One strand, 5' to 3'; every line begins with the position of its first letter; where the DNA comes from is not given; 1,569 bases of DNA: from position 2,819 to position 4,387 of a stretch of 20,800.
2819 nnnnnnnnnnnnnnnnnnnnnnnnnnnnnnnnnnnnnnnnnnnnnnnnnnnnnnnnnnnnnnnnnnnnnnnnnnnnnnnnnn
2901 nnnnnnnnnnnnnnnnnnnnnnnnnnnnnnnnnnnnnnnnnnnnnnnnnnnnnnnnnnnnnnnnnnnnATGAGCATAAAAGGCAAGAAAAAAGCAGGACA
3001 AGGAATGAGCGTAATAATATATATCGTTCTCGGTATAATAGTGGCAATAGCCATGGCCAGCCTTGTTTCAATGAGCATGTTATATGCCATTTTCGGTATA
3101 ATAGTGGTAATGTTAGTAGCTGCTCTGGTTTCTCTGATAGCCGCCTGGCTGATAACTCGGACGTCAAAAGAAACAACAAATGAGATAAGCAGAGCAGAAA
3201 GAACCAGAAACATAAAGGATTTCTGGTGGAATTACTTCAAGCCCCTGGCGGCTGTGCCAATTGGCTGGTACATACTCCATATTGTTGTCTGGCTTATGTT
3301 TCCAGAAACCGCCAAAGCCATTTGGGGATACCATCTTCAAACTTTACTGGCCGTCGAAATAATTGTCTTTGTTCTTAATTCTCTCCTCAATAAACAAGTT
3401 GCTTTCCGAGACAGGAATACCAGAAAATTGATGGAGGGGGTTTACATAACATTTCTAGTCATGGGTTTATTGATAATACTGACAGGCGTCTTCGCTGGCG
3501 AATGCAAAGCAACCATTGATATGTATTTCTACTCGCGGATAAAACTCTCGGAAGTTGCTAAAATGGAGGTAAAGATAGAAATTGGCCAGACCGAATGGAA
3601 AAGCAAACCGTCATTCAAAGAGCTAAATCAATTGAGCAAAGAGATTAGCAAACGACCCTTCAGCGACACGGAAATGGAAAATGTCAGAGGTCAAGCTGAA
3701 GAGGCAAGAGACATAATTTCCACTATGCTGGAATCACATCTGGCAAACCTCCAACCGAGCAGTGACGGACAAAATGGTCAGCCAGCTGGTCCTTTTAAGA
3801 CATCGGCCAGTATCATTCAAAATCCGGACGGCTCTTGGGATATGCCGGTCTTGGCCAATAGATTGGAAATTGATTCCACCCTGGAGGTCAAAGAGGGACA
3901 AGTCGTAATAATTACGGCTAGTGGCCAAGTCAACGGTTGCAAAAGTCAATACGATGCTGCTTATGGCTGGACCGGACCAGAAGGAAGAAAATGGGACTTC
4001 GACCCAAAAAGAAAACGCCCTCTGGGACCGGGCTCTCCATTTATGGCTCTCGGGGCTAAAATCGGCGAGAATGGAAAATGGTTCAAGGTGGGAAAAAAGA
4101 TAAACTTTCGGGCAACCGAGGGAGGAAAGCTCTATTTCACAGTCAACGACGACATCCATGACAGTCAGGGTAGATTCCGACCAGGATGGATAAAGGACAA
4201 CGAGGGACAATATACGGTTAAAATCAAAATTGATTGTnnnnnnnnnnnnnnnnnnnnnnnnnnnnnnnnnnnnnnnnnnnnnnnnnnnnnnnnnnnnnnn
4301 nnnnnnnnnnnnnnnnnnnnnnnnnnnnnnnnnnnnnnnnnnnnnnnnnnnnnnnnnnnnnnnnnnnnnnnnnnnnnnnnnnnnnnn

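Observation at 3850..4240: Membrane-anchored protein with an extracytoplasmic LecA/PA-IL-like lectin domain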

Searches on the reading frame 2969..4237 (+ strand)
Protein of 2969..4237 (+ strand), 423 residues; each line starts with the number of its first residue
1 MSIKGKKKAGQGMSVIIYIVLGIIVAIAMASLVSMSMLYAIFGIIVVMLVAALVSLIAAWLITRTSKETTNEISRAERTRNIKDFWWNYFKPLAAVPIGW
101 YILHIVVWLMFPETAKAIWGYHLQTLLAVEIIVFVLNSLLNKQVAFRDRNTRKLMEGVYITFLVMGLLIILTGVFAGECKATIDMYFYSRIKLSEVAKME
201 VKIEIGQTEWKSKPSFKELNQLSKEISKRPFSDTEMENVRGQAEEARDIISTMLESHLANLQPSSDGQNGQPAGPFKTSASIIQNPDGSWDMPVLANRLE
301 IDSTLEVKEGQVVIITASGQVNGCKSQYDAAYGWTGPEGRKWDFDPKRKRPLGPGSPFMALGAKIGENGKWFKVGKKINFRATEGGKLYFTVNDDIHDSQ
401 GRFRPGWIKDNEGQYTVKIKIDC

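Call 4: search_solved_structures(query=window:2969-4237:+, max_evalue=10, show_alignments=3)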
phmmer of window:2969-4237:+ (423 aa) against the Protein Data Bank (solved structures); distinct sequences matched with E-value up to 10: 0.

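Call 5: search_protein_families(library=pfam, proteins=[window:2969-4237:+], max_evalue=10)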
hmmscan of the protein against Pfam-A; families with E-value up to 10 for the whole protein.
window:2969-4237:+ (423 aa): 11 families
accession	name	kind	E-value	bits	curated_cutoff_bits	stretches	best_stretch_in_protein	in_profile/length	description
PF01943.22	Polysacc_synt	-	0.0014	18.6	28.2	1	25-138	150-263/274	Polysaccharide biosynthesis protein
PF07690.21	MFS_1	-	0.0075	15.7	33.4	1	18-172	133-290/347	Major Facilitator Superfamily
PF00335.26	Tetraspanin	-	0.042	14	32.1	1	15-72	57-115/225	Tetraspanin family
PF12794.12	MscS_TM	-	0.11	11.8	28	1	11-90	124-203/339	Mechanosensitive ion channel inner membrane domain 1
PF24664.1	Monjiviricetes_fusion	-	0.19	10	27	1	15-72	553-611/653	Viral fusion glycoprotein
PF11992.13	TgpA_N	-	0.24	10.8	30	1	17-120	105-190/333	TgpA N-terminal domain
PF12704.14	MacB_PCD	-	0.32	11.7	27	1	286-381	67-144/207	MacB-like periplasmic core domain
PF02234.24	CDI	-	0.41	11.2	25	1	340-355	28-42/49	Cyclin-dependent kinase inhibitor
PF13386.12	DsbD_2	-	2.3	8.5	24.9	1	15-71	43-99/199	Cytochrome C biogenesis protein transmembrane region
PF14110.11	DUF4282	-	2.9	9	27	2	145-177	3-35/86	Domain of unknown function (DUF4282)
PF11188.13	DUF2975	-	6.9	7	27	1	15-63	70-117/130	Protein of unknown function (DUF2975)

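Call 8: search_protein_families(library=ncbifam, proteins=[window:2969-4237:+], max_evalue=10)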
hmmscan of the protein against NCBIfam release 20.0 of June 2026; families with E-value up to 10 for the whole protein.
window:2969-4237:+ (423 aa): 7 families
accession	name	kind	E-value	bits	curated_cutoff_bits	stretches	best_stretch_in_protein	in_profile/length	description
NF037980.1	T2SS_GspK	equivalog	0.092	12.3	130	1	44-71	6-33/307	type II secretion system minor pseudopilin GspK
NF033634.1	SLATT_1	domain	0.28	11.1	41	1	17-68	30-79/132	SLATT domain-containing protein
TIGR04402.2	mob_CxxC_CxxC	subfamily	0.99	9.6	70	1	13-61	35-84/180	mobilome CxxCx(11)CxxC protein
TIGR01218.1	Gpos_tandem_5TM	subfamily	2.8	7.6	35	1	5-81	58-135/208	tandem five-TM protein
TIGR01297.1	CDF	superfamily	3.2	7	82.35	1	13-81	78-146/285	cation diffusion facilitator family transporter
NF042915.1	MAB_1171c_fam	subfamily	3.3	6.7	100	1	35-95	87-147/362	MAB_1171c family putative transporter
NF046000.1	MAG1210_fam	subfamily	3.5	6.1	275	1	13-96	67-155/550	MAG1210 family protein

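Call 9: find_homologous_proteins(query=window:2969-4237:+, max_evalue=0.001)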
Query window:2969-4237:+ (423 aa): 10 proteins with E <= 0.001 among 6645 candidates.
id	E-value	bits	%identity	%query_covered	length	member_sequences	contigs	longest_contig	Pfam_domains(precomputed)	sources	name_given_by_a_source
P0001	2.2e-283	957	100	100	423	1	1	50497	-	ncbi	-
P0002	5.0e-93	330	39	92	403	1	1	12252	-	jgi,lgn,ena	-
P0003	3.9e-91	324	46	81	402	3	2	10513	-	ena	-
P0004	5.8e-86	307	39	91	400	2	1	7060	-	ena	-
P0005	1.3e-82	296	41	80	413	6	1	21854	-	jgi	-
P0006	1.5e-66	243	69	36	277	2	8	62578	-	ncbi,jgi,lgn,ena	-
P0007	1.9e-60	223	66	35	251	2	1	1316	-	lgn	-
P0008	1.1e-56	211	61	35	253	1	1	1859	-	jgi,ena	-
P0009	1.1e-49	188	55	37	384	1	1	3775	-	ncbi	-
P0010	8.3e-37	145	55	34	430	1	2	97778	-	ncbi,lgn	-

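Call 25: find_encoding_contigs(protein=P0001, flank=6000, max_places=2)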
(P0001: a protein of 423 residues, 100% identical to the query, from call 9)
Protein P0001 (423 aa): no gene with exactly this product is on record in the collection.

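Call 26: find_encoding_contigs(protein=P0002, flank=6000, max_places=2)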
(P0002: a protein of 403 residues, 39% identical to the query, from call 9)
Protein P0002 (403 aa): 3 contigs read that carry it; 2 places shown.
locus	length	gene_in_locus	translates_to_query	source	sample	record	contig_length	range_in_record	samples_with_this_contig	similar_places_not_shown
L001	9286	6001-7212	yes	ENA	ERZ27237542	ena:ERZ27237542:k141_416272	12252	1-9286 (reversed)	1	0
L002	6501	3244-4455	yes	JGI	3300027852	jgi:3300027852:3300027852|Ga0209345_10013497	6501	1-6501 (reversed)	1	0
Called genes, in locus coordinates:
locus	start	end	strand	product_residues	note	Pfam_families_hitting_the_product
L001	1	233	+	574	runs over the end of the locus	PF12229:PG_binding_4, PF04294:VanW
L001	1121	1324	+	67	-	-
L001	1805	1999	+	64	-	-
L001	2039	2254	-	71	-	PF01844:HNH (weak)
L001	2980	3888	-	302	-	PF02498:Bro-N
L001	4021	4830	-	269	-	PF12762:DDE_Tnp_IS1595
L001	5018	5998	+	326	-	PF01145:Band_7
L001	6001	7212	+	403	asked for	-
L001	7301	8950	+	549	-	-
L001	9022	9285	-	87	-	?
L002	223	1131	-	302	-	PF02498:Bro-N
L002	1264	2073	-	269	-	PF12762:DDE_Tnp_IS1595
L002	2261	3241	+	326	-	PF01145:Band_7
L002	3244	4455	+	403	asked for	-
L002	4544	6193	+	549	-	-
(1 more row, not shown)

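Call 27: find_encoding_contigs(protein=P0005, flank=6000, max_places=2)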
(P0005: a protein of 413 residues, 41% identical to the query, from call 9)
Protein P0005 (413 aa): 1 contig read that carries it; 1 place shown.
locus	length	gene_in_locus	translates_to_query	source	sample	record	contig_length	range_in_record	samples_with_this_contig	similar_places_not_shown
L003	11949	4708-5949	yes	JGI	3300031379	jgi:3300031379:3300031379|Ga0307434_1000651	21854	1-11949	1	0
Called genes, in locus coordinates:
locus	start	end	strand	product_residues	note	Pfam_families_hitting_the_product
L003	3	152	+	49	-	?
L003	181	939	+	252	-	PF13367:PrsW-protease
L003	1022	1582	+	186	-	PF00011:HSP20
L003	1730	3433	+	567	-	PF12229:PG_binding_4, PF04294:VanW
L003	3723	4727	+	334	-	PF01145:Band_7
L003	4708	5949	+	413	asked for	-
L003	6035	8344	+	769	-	PF00535:Glycos_transf_2, PF13641:Glyco_tranf_2_3 (weak)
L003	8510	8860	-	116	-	PF04956:TrbC, PF18895:T4SS_pilin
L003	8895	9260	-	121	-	PF18895:T4SS_pilin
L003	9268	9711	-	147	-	PF18895:T4SS_pilin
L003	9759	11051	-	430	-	PF01547:SBP_bac_1, PF13416:SBP_bac_8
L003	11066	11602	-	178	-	PF06325:PrmA, PF01209:Ubie_methyltran, PF05175:MTS, PF13489:Methyltransf_23, PF13847:Methyltransf_31, PF08241:Methyltransf_11, PF08242:Methyltransf_12, PF13649:Methyltransf_25, +3 more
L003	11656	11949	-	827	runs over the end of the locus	PF00521:DNA_topoisoIV, PF03989:DNA_gyraseA_C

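Call 29: find_encoding_contigs(protein=P0006, flank=6000, max_places=2)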
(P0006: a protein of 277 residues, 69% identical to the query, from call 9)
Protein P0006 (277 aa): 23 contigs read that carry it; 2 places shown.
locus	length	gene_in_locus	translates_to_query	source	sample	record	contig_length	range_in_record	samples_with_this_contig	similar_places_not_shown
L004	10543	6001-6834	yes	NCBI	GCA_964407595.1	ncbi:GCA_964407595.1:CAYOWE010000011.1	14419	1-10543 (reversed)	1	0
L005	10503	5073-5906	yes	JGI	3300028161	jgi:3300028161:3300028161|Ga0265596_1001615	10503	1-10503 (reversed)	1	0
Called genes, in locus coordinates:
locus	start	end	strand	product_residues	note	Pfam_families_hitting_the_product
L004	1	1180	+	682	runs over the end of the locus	PF00133:tRNA-synt_1, PF01406:tRNA-synt_1e (faint), PF09334:tRNA-synt_1g, PF13603:tRNA-synt_1_2 (faint), PF09334:tRNA-synt_1g, PF00133:tRNA-synt_1, PF08264:Anticodon_1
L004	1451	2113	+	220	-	PF13367:PrsW-protease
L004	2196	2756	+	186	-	PF00011:HSP20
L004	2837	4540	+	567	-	PF12229:PG_binding_4, PF04294:VanW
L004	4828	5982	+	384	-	PF01145:Band_7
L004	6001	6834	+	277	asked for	-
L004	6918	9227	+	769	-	PF00535:Glycos_transf_2, PF13641:Glyco_tranf_2_3 (weak)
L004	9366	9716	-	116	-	PF04956:TrbC (weak), PF18895:T4SS_pilin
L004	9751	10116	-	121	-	PF18895:T4SS_pilin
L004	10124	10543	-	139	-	PF18895:T4SS_pilin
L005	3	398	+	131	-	?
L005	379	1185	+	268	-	PF13367:PrsW-protease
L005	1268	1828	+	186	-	PF00011:HSP20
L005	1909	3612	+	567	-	PF12229:PG_binding_4, PF04294:VanW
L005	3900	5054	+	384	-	PF01145:Band_7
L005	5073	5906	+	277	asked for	-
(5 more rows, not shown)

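Call 30: find_encoding_contigs(protein=P0010, flank=6000, max_places=2)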
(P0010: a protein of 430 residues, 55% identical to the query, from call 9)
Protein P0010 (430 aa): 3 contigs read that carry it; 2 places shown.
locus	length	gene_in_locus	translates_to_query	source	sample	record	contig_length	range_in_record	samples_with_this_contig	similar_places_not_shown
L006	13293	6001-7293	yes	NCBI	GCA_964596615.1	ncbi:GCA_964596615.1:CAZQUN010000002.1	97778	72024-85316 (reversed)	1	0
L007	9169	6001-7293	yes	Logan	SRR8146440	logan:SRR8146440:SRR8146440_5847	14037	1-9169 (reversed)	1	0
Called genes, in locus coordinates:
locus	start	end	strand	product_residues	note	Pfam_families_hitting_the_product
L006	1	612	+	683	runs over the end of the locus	PF00133:tRNA-synt_1, PF01406:tRNA-synt_1e (faint), PF09334:tRNA-synt_1g, PF13603:tRNA-synt_1_2 (weak), PF09334:tRNA-synt_1g, PF00133:tRNA-synt_1, PF08264:Anticodon_1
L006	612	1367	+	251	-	PF13367:PrsW-protease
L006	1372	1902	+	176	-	PF00011:HSP20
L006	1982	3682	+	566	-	PF12229:PG_binding_4, PF04294:VanW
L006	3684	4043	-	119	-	-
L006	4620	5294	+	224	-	PF16640:Big_3_5 (faint)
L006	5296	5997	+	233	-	-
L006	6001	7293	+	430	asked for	-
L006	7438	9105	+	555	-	-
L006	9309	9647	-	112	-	PF04956:TrbC, PF18895:T4SS_pilin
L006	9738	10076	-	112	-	PF04956:TrbC, PF18895:T4SS_pilin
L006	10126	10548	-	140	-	PF18895:T4SS_pilin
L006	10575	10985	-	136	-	PF04956:TrbC, PF18895:T4SS_pilin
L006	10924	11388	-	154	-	-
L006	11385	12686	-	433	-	PF01547:SBP_bac_1, PF13416:SBP_bac_8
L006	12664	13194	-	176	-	PF13489:Methyltransf_23, PF01209:Ubie_methyltran (weak), PF02527:GidB (weak), PF05175:MTS, PF13847:Methyltransf_31, PF08241:Methyltransf_11, PF08242:Methyltransf_12, PF13649:Methyltransf_25, +2 more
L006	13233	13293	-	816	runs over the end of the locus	PF00521:DNA_topoisoIV, PF03989:DNA_gyraseA_C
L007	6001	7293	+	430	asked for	-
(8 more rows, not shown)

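Call 41: find_encoding_contigs(protein=P0009, flank=6000, max_places=1)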
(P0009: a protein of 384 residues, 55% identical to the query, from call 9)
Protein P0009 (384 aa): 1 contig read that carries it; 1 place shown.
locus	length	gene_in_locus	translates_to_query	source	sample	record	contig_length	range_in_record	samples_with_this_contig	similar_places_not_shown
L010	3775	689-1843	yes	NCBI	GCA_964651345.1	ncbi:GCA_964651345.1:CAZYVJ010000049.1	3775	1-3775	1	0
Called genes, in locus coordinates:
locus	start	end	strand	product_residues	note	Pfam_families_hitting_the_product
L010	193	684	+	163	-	-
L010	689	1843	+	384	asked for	-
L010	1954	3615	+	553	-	-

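Call 60: predict_structure(alignment_id=A1)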
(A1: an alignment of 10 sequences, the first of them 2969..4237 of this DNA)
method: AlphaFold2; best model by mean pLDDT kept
length: 423 residues; sequences in the alignment: 10
mean_pLDDT: 56.6   pTM: 0.32
mean pLDDT of the five models: 56.6, 56.0, 55.1, 50.1, 43.7
residues with pLDDT >= 90: 3; 70-90: 64; 50-70: 238; < 50: 118
segments of 3 or more residues with pLDDT < 50: 1-7, 28-35, 37-41, 190-207, 260-281, 323-358, 397-403
pLDDT, mean of each block of 10 residues (from residue 1): 47 63 53 45 56 61 54 53 55 56 60 56 53 56 51 55 58 51 52 43 48 55 60 62 64 56 32 34 70 71 79 80 45 36 35 45 78 75 86 55 51 74 78
secondary structure, 60 per line:
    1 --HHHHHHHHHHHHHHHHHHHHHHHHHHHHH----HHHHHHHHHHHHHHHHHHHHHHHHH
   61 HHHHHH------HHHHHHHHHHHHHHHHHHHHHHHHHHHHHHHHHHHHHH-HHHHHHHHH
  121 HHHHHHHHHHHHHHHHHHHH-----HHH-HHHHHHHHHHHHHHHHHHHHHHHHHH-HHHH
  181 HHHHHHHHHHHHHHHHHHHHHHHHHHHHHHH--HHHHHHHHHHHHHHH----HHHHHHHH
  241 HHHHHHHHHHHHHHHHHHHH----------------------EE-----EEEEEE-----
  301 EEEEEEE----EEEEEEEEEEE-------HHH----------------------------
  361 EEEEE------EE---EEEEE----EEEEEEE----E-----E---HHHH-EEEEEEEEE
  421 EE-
elements in order: H3-31 H36-66 H73-110 H112-140 H150-175 H177-211 H214-228 H233-260 E290-295 E301-307 E312-322 E361-365 E377-381 E386-392 H407-410 E412-422

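Call 64: list_cluster_members(proteins=[P0001, P0019, P0020, P0022, P0023, P0025, P0027, P0029, P0033, P0041])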
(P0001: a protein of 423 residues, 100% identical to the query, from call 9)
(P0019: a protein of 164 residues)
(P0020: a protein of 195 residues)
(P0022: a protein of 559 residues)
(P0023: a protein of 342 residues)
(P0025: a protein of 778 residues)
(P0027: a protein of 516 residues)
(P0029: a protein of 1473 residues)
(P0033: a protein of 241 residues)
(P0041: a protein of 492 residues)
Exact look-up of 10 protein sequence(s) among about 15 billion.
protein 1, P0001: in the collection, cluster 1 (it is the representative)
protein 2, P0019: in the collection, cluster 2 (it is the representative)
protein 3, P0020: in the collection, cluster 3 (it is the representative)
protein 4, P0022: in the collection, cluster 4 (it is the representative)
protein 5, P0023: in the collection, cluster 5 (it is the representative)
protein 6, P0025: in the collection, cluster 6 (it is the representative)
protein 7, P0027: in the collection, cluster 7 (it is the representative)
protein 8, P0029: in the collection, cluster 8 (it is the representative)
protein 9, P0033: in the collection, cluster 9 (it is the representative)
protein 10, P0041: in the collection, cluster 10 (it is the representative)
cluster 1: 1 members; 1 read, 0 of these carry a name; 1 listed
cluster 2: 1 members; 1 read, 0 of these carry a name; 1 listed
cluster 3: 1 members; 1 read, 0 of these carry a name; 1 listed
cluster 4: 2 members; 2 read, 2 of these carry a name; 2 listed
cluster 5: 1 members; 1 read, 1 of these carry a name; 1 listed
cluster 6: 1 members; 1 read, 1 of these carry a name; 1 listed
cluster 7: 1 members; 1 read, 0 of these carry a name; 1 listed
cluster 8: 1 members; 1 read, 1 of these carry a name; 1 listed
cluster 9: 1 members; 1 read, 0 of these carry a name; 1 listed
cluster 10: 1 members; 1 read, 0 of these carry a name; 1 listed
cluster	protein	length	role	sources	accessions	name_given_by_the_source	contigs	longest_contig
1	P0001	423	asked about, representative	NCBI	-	-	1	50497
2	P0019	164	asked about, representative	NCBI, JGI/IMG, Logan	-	-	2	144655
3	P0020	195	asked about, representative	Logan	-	-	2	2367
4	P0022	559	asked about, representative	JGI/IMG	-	hypothetical protein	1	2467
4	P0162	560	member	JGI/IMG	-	hypothetical protein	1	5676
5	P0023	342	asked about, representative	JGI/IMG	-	hypothetical protein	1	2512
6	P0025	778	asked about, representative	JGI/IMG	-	hypothetical protein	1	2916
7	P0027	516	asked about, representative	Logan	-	-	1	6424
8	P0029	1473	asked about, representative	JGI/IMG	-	PKD repeat protein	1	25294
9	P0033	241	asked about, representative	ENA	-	-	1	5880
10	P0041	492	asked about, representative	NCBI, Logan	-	-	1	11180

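Call 77: search_protein_families(library=pfam, proteins=[L006:5296-5994:+, L006:4620-5291:+, L010:193-681:+], max_evalue=0.1)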
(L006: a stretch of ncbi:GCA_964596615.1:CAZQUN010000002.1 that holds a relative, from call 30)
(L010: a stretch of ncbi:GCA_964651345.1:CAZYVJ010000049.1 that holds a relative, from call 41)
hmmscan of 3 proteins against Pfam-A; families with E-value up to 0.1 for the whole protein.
L006:5296-5994:+ (233 aa): 0 families

L006:4620-5291:+ (224 aa): 4 families
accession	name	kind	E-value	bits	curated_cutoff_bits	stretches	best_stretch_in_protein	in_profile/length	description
PF16640.11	Big_3_5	-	1.1e-05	26.4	35.5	1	17-83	3-67/88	Bacterial Ig-like domain (group 3)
PF02369.22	Big_1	-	0.00068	20.1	34.9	1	27-94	18-90/93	Bacterial Ig-like domain (group 1)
PF17789.7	MG4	-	0.0018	18.9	24.7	0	38-87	27-75/95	Macroglobulin domain MG4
PF25109.1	HAD_PNKP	-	0.032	14.8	27.6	0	62-119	14-70/143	Polynucleotide kinase PNKP phosphatase domain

L010:193-681:+ (163 aa): 0 families
